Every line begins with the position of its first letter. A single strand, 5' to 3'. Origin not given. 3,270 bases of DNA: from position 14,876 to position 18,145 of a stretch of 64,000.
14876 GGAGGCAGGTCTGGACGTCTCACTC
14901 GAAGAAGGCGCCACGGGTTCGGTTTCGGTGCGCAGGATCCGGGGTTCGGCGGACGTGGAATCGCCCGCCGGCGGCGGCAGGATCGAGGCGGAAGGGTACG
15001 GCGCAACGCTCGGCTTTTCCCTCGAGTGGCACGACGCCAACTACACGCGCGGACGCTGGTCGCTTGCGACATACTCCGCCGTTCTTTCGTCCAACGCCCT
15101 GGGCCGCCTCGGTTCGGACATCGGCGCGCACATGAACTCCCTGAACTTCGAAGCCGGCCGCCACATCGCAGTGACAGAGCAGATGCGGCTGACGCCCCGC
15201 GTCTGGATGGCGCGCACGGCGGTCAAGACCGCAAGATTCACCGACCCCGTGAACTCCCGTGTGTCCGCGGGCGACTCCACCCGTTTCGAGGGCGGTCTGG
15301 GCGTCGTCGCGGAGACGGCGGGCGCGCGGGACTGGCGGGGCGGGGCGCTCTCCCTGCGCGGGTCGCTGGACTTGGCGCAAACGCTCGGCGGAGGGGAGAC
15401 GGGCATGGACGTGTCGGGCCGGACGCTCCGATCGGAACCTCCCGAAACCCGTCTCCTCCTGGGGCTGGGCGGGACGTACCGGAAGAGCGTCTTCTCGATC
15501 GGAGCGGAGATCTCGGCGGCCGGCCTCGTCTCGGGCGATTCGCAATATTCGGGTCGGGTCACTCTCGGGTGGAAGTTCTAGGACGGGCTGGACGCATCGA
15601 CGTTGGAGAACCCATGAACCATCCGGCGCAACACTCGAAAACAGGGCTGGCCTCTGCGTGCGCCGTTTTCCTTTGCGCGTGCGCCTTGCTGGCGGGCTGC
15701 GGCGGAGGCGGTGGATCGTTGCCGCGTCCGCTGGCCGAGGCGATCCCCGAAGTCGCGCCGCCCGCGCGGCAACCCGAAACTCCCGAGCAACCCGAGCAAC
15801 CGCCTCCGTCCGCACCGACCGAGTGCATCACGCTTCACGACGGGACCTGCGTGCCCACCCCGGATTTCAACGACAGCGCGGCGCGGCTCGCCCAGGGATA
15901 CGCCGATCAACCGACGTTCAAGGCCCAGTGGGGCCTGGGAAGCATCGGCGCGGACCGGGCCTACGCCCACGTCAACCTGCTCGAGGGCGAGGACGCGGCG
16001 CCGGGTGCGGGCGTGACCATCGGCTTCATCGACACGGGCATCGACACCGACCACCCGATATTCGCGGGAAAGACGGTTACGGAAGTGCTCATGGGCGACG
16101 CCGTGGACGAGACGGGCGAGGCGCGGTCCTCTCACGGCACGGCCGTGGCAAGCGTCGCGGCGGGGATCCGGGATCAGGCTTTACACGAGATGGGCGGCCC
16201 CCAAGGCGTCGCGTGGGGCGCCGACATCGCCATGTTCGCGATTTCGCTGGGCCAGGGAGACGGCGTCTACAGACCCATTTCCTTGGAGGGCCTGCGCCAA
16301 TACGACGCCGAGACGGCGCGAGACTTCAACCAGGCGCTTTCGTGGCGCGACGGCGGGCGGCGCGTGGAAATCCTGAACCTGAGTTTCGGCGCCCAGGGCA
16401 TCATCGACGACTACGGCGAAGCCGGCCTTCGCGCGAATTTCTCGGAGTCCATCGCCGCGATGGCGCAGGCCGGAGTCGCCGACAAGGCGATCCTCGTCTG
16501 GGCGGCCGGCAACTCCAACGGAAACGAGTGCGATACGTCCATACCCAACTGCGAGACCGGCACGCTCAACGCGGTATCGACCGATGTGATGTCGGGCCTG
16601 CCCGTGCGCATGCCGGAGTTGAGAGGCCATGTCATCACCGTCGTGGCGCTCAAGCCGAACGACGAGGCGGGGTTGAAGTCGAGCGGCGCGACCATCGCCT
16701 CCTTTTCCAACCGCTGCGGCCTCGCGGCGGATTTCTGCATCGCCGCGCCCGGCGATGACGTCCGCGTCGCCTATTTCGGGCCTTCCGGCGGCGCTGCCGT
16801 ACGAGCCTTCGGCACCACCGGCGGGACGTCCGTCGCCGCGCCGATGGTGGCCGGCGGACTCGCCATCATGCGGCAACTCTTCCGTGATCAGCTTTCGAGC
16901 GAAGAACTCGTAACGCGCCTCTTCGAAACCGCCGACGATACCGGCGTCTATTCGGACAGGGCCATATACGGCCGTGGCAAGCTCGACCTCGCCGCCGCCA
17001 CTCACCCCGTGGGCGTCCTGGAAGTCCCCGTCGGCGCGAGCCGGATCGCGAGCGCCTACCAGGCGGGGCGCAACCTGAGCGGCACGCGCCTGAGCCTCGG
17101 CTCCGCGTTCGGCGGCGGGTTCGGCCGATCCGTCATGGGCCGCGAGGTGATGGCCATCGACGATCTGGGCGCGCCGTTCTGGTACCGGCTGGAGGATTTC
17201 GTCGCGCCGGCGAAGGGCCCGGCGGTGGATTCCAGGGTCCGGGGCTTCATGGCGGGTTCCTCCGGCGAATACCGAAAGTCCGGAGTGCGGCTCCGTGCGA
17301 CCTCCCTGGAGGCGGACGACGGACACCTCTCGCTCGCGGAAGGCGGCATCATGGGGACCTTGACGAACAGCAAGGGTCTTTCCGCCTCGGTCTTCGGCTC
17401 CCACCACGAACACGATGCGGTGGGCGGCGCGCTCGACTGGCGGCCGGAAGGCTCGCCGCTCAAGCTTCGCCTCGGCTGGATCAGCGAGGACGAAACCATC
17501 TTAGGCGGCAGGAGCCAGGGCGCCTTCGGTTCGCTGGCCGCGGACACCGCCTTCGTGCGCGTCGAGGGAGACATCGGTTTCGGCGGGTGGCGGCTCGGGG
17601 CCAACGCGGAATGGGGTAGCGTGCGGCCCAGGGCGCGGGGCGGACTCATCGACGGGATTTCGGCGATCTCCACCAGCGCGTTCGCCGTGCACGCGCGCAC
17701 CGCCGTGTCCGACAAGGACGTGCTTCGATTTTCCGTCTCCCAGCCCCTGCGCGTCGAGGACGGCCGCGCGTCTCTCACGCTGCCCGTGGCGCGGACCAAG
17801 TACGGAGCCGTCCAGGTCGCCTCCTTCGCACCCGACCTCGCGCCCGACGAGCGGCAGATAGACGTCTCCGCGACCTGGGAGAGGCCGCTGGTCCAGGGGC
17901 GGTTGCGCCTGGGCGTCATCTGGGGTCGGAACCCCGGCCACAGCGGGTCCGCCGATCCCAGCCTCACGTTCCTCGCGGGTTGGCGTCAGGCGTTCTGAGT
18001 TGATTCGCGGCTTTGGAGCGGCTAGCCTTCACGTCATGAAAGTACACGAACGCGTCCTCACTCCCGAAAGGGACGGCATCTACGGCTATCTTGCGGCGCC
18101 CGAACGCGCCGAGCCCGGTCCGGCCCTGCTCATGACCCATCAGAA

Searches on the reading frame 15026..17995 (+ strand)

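Call 89: search_protein_families(library=pfam, proteins=[window:15026-17995:+], max_evalue=0.00001)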
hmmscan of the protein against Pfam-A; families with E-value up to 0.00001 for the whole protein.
window:15026-17995:+ (990 aa): 1 family
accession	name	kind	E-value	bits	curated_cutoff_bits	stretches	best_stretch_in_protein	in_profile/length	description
PF00082.27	Peptidase_S8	-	7.4e-32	111.2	21.8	1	327-651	1-288/288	Subtilase family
